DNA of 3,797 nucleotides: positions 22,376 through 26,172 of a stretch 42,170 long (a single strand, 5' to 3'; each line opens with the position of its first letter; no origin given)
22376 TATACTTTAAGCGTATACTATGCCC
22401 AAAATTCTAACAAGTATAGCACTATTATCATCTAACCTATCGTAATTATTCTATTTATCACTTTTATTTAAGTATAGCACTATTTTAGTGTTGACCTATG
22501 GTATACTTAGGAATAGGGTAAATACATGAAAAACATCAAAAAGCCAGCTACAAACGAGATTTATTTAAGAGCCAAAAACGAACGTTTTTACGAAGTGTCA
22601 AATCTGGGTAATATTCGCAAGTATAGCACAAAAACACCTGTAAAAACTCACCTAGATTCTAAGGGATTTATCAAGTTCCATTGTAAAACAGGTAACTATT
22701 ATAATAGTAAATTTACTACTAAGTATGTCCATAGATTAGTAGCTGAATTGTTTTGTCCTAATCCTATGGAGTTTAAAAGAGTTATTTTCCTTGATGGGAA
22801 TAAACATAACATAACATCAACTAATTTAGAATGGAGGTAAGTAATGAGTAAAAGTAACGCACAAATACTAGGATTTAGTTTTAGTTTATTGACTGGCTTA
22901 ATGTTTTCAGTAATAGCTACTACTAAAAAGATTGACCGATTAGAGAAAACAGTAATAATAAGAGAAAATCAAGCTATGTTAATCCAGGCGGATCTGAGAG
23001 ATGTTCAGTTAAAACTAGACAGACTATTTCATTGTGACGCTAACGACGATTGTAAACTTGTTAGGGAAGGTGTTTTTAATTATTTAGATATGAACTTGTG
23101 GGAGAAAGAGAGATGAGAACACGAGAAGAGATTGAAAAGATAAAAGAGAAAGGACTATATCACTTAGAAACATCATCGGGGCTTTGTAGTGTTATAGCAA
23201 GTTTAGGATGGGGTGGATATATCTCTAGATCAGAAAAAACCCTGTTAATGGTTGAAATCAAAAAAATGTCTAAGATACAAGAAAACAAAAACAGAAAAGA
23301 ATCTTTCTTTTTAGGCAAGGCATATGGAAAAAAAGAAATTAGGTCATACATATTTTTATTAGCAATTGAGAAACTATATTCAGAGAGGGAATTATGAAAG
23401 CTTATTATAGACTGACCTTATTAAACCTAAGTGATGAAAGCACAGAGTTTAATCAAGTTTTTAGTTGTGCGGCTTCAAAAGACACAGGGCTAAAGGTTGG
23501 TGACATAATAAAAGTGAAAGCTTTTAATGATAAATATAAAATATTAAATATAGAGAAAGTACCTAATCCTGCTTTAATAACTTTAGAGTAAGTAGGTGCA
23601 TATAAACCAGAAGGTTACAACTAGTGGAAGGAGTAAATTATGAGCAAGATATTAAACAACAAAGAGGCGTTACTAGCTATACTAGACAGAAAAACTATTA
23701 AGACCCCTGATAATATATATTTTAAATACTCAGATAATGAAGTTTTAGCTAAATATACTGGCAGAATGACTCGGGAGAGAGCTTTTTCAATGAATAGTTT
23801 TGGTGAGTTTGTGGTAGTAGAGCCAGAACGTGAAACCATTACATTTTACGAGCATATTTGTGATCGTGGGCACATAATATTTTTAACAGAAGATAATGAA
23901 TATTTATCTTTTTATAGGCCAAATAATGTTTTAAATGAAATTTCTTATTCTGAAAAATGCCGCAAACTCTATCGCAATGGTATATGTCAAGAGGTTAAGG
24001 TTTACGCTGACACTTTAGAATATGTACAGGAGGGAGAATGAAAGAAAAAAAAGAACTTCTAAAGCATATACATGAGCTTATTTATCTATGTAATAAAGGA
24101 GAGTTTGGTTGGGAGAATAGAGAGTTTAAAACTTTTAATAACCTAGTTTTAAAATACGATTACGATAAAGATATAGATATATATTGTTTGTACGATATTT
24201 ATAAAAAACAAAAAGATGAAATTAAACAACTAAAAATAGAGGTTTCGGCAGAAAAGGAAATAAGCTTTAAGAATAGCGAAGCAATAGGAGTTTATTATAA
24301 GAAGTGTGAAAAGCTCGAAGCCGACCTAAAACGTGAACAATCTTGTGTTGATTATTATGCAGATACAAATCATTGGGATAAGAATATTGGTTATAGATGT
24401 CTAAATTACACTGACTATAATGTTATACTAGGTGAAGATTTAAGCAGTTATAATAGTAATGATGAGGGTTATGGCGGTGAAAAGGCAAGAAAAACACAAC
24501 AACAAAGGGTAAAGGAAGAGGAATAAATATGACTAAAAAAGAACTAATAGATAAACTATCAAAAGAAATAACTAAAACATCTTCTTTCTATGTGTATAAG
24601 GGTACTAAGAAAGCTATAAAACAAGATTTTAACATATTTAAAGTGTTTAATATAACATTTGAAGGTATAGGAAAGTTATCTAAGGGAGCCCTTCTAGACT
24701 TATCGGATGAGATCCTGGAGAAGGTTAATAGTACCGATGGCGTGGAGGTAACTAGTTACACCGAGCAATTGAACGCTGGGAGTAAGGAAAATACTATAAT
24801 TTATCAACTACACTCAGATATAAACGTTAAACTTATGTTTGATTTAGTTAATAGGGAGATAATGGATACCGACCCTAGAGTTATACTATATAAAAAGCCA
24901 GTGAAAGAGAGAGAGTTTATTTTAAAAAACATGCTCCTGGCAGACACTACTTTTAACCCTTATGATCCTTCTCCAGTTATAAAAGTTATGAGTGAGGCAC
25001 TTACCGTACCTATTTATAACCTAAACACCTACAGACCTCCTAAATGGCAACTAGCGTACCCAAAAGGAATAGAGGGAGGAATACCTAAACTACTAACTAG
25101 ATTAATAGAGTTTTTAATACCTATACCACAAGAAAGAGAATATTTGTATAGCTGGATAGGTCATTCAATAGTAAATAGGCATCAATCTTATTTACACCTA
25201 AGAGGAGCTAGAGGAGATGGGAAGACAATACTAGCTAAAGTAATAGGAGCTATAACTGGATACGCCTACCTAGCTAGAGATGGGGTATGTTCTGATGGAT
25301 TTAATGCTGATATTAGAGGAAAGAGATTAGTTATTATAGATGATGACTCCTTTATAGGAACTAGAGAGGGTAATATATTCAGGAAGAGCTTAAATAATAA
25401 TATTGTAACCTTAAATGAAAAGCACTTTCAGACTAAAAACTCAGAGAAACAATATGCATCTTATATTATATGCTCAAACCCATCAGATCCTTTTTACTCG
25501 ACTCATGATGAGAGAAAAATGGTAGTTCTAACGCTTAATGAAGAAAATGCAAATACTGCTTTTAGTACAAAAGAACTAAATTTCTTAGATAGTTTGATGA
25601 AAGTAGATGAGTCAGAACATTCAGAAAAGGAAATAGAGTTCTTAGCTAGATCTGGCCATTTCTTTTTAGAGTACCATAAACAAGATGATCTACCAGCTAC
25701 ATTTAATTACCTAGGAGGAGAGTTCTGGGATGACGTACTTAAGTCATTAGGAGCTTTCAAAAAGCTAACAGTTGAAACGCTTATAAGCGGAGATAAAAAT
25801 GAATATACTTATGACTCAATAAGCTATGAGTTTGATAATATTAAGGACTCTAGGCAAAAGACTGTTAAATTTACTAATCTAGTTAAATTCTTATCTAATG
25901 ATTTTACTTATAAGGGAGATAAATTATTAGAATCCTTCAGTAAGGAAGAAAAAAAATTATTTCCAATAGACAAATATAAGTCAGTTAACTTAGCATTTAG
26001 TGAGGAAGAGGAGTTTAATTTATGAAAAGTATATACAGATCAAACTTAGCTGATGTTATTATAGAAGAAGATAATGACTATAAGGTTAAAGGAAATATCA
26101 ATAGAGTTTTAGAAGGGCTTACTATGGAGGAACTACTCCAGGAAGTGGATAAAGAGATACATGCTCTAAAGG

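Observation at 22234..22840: Iteron array paired with a catalytically dead NUMOD4/HNH protein: possible domesticated homing endonuclease acting as origin or operator binder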

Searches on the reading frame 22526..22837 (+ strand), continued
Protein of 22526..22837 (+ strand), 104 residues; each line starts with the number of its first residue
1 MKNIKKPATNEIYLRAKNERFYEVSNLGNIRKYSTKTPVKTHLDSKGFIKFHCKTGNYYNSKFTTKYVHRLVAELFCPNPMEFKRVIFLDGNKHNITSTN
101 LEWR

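Call 95: fold_search(model_id=the predicted structure, library=pdb)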
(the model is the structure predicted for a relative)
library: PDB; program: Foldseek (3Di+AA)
matches with E <= 10: 402; with E <= 0.001: 1
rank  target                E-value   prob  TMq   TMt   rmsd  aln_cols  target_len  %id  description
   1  1u3e_M                5.8e-06  1.00  0.77  0.47   1.9        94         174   34  DNA binding and cleavage by the HNH homing endonuclease I-HmuI (released 2004-08-31)
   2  9j4r_B                7.6e-01  0.10  0.17  0.06  11.6        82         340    7  Cryo-EM structure of ferric ion importer, FbpBC, from Thermus thermophilus (released 2025-08-13)
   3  6g3t_D                9.0e-01  0.20  0.27  0.25   8.3        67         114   13  X-ray structure of NSD3-PWWP1 (released 2019-06-26)
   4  4dx8_B                1.3e+00  0.08  0.19  0.16  12.4        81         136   11  ICAP1 in complex with KRIT1 N-terminus (released 2013-01-09)
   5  4yz5_B                1.4e+00  0.15  0.25  0.05   9.7        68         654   12  Crystal Structure of Streptococcus pneumoniae NanC, in complex with 3-Sialyllactose (released 2015-09-23)
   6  6g3p_C                1.5e+00  0.13  0.27  0.26   9.1        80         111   12  X-ray structure of seleno-methionine labelled NSD3-PWWP1 (released 2019-06-26)
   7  1sll                  1.7e+00  0.15  0.24  0.05  11.4        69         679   16  SIALIDASE L FROM LEECH MACROBDELLA DECORA (released 1998-12-16)
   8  2vw0                  1.8e+00  0.10  0.23  0.05  11.5        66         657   12  Crystal structure of the NanB sialidase from Streptococcus pneumoniae (released 2008-06-24)
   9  2jtm_MODEL_1_A        1.8e+00  0.08  0.21  0.30   6.9        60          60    7  Solution structure of Sso6901 from Sulfolobus solfataricus P2 (released 2008-04-29)
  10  5yq0_C                1.9e+00  0.08  0.20  0.08  16.8       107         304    5  Crystal structure of secreted protein CofJ from ETEC. (released 2018-06-27)
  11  8v45_D                1.9e+00  0.05  0.16  0.06  11.8        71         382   13  CryoEM structure of AriA-Ocr complex (released 2024-06-26)
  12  5d8f_A                2.0e+00  0.33  0.23  0.22   2.3        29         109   14  crystal structure of SSB and ssDNA complex from homo sapiens (released 2016-08-17)
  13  8tyq_A                2.0e+00  0.12  0.27  0.04   9.0        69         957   13  Structure of the C-terminal half of LRRK2 bound to GZD-824 (G2019S mutant) (released 2023-12-06)
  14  6edx                  2.0e+00  0.09  0.20  0.19   7.7        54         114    9  Crystal Structure of SGK3 PX domain (released 2018-09-05)
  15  8v45_C                2.0e+00  0.04  0.15  0.05  12.1        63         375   11  CryoEM structure of AriA-Ocr complex (released 2024-06-26)
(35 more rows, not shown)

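Call 109: find_related_loci(query=A4, collection=genome_contigs, flank=4000)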
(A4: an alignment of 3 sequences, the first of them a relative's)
Query A4 (104 aa) in genome_contigs; peptide patterns used: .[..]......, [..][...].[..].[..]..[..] (x = any residue, [..] = any of these).
70 stretches matched a pattern, but none encodes a relative of the query by tblastn (E <= 1e-3).

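Call 112: search_protein_families(library=phrogs, proteins=[window:22526-22837:+], max_evalue=0.01)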
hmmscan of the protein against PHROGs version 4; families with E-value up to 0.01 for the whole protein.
window:22526-22837:+ (104 aa): 5 families
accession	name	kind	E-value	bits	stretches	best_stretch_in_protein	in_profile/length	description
phrog_959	-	DNA, RNA and nucleotide metabolism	8.1e-19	68.7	1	9-103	4-96/138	HNH endonuclease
phrog_59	-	DNA, RNA and nucleotide metabolism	2.1e-17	64.6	1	3-103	130-225/423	HNH endonuclease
phrog_1492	-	DNA, RNA and nucleotide metabolism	1.5e-09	38.5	1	18-103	52-149/414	HNH endonuclease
phrog_37683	-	unknown function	5.4e-07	30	1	6-103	104-198/279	-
phrog_17657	-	DNA, RNA and nucleotide metabolism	0.0015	19.4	1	24-104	81-165/168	HNH endonuclease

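Call 115: search_protein_families(library=pfam, proteins=[L208:588-2459:+, P0159, P0036, P0029], max_evalue=0.05)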
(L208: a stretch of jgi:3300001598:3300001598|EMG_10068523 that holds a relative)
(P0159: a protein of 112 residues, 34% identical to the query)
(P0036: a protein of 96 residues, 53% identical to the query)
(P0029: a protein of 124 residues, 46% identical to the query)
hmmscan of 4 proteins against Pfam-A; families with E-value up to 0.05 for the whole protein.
L208:588-2459:+ (624 aa): 2 families
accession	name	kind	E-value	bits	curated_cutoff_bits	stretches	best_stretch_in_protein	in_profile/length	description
PF06048.17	DUF927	-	3.3e-33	116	22.6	1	103-358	23-276/284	Domain of unknown function (DUF927)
PF18662.7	HTH_56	-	3.1e-19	69.5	26.2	1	505-605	3-111/111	Cch helix turn helix domain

P0159 (112 aa): 3 families
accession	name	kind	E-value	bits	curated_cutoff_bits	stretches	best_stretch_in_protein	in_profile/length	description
PF07463.16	NUMOD4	-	4.7e-15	56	23.4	1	8-52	1-49/49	NUMOD4 motif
PF13392.12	HNH_3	-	0.0011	18.9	24.8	1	61-97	2-38/46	HNH endonuclease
PF18984.5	DUF5717_N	-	0.029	12.6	25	1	33-76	209-252/875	Family of unknown function (DUF5717)N-terminal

P0036 (96 aa): 1 family
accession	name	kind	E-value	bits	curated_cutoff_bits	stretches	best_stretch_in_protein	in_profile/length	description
PF13392.12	HNH_3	-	4.2e-05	23.5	24.8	1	76-95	19-38/46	HNH endonuclease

P0029 (124 aa): 2 families
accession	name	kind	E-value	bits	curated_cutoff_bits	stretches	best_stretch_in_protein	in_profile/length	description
PF07463.16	NUMOD4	-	0.00021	21.9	23.4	1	29-68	1-43/49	NUMOD4 motif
PF13392.12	HNH_3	-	0.0011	19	24.8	1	106-123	21-38/46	HNH endonuclease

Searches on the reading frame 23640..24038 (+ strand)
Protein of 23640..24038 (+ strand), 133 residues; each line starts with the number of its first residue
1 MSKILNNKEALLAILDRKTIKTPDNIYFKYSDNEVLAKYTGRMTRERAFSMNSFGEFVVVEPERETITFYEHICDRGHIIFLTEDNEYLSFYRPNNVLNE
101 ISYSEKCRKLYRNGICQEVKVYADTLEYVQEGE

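Call 7: search_protein_families(library=pfam, proteins=[window:23640-24038:+], max_evalue=0.1)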
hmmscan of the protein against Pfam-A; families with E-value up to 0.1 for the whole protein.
window:23640-24038:+ (133 aa): 0 families

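Call 112: search_protein_families(library=phrogs, proteins=[window:23640-24038:+], max_evalue=0.01)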
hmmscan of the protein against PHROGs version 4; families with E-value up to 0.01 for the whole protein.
window:23640-24038:+ (133 aa): 1 family
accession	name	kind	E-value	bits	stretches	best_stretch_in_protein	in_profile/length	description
phrog_5587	-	unknown function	0.0032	18.1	1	1-54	1-56/219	-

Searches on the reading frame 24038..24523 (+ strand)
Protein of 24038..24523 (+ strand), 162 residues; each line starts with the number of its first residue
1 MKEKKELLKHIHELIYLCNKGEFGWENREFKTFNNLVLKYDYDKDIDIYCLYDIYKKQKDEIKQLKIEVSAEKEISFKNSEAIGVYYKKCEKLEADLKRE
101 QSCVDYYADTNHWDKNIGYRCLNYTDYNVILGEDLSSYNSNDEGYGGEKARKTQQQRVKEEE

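Call 7: search_protein_families(library=pfam, proteins=[window:24038-24523:+], max_evalue=0.1)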
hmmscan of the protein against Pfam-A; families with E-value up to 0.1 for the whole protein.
window:24038-24523:+ (162 aa): 2 families
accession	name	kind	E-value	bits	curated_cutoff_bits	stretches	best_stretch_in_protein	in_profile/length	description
PF13741.12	MRP-S25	-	0.0012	18.9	25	1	51-110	162-220/230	Mitochondrial ribosomal protein S25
PF24025.1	Ig_DR_A0283-like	-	0.033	14.9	27.1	1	98-158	29-89/102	DR_A0283-like, Ig-like domain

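Call 112: search_protein_families(library=phrogs, proteins=[window:24038-24523:+], max_evalue=0.01)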
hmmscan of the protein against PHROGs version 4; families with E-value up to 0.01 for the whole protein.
window:24038-24523:+ (162 aa): 0 families

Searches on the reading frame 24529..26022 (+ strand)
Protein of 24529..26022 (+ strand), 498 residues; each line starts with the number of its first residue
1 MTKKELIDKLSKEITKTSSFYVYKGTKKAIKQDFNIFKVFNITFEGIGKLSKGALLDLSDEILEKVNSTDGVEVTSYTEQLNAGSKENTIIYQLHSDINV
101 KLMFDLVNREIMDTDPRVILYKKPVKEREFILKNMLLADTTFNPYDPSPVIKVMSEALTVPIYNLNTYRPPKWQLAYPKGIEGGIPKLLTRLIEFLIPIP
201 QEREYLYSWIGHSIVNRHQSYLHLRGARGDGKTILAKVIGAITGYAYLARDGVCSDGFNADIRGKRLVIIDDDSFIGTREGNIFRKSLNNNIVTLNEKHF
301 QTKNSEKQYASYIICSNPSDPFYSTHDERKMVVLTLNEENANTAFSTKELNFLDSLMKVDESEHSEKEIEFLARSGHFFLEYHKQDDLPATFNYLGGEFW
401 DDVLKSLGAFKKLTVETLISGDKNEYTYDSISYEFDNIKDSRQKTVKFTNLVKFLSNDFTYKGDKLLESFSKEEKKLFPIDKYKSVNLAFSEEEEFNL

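Call 7: search_protein_families(library=pfam, proteins=[window:24529-26022:+], max_evalue=0.1)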
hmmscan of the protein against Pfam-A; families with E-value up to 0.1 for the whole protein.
window:24529-26022:+ (498 aa): 1 family
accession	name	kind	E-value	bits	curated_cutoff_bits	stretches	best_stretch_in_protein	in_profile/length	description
PF19263.5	DUF5906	-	4.5e-11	43.9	27.6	1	224-323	1-106/114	Family of unknown function (DUF5906)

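Call 17: find_related_loci(query=window:24529-26022:+, collection=viral_contigs, flank=10000)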
Query window:24529-26022:+ (498 aa) in viral_contigs; peptide patterns used: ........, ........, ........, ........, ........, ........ (x = any residue, [..] = any of these).
9 stretches matched a pattern, but none encodes a relative of the query by tblastn (E <= 1e-3).

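Call 18: search_dna_similar(query=window:24529-26022:+, collection=phages, mode=protein, max_rows=25, max_evalue=0.001)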
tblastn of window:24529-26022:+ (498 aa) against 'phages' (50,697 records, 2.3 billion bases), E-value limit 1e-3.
Records with a match: 6; places in all: 6; records where one place covers at least 80% of the query: 0.
Best place of each record, by identity: <60% 6.
By first word of the organism name: Pseudomonas 6.
By host as written in the record: Pseudomonas aeruginosa PAO1 4; Pseudomonas aeruginosa 2.
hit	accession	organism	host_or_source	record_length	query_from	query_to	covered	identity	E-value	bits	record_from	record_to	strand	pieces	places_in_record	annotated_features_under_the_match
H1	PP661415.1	Pseudomonas phage Rocky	Pseudomonas aeruginosa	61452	200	338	28%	27.4%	6e-4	49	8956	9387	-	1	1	integrase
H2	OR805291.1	Pseudomonas phage Aergia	Pseudomonas aeruginosa PAO1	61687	200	338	28%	27.4%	6e-4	49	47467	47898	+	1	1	DNA primase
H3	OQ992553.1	Pseudomonas phage Clover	Pseudomonas aeruginosa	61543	200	338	28%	27.4%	6e-4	49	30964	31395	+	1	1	integrase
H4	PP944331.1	Pseudomonas phage JM2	Pseudomonas aeruginosa PAO1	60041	200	338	28%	27.4%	1e-3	48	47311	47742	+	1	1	DNA primase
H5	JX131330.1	Pseudomonas phage MP1412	Pseudomonas aeruginosa PAO1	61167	200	338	28%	27.0%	6e-4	49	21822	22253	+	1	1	integrase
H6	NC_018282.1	Pseudomonas phage MP1412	Pseudomonas aeruginosa PAO1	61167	200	338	28%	27.0%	6e-4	49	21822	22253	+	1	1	DNA primase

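Call 28: find_homologous_proteins(query=window:24529-26022:+, max_evalue=0.00001)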
Query window:24529-26022:+ (498 aa): 3 proteins with E <= 0.00001 among 8000 candidates.
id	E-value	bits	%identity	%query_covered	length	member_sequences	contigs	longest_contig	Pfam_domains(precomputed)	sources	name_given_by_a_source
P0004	0.0e+0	1113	100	100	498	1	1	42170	PF19263.6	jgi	-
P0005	1.1e-149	517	49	98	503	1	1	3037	PF19263.6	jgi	-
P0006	7.6e-48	182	35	69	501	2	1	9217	PF19263.6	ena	-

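Call 29: find_encoding_contigs(protein=P0005, flank=10000)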
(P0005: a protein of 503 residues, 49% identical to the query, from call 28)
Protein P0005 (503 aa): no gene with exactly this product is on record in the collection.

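Call 30: find_encoding_contigs(protein=P0006, flank=10000)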
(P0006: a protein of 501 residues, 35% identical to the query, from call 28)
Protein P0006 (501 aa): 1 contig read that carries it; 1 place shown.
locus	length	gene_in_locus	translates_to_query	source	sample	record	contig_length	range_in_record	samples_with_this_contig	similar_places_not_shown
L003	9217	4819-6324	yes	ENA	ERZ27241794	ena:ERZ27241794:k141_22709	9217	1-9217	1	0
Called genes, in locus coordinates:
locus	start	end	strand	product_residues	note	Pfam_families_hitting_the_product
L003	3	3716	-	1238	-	?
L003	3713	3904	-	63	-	-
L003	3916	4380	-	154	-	-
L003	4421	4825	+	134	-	PF01844:HNH (faint)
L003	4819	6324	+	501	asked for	PF19263:DUF5906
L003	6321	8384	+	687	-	PF00476:DNA_pol_A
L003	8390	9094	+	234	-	-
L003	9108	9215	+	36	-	?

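Call 32: find_related_loci(query=A3, collection=viral_contigs, flank=10000)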
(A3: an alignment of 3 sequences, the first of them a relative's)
Query A3 (498 aa) in viral_contigs; peptide patterns used: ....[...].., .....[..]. (x = any residue, [..] = any of these).
81 stretches matched a pattern, but none encodes a relative of the query by tblastn (E <= 1e-3).

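Call 40: find_related_loci(query=A3, collection=metagenome_contigs, flank=10000)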
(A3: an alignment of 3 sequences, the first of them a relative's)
Query A3 (498 aa) in metagenome_contigs; peptide patterns used: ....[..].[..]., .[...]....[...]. (x = any residue, [..] = any of these).
268 stretches matched a pattern; 1 encode a relative of the query (tblastn E <= 1e-3); 1 distinct loci.
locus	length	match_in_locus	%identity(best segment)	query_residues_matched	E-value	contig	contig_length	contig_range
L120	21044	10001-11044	35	134-478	1e-53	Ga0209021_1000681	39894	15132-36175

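Call 115: search_protein_families(library=pfam, proteins=[L003:4421-4822:+, L120:9177-9578:+], max_evalue=0.05)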
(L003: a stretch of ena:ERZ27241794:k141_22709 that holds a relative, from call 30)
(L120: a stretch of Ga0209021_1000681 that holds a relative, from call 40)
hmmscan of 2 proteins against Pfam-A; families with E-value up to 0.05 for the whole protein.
L003:4421-4822:+ (134 aa): 3 families
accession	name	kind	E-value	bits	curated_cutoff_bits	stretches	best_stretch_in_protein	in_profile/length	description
PF01844.29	HNH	-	1.7e-05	25.3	21.4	1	112-128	30-46/47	HNH endonuclease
PF14279.12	HNH_5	-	0.0065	16.8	27.5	0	61-79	1-19/56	HNH endonuclease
PF12760.12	Zn_ribbon_IS1595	-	0.01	16.2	25.4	0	117-130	20-32/46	Transposase zinc-ribbon domain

L120:9177-9578:+ (134 aa): 3 families
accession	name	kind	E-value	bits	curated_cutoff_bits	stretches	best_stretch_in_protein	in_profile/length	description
PF01844.29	HNH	-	1.7e-05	25.3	21.4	1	112-128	30-46/47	HNH endonuclease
PF14279.12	HNH_5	-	0.0065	16.8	27.5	0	61-79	1-19/56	HNH endonuclease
PF12760.12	Zn_ribbon_IS1595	-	0.01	16.2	25.4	0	117-130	20-32/46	Transposase zinc-ribbon domain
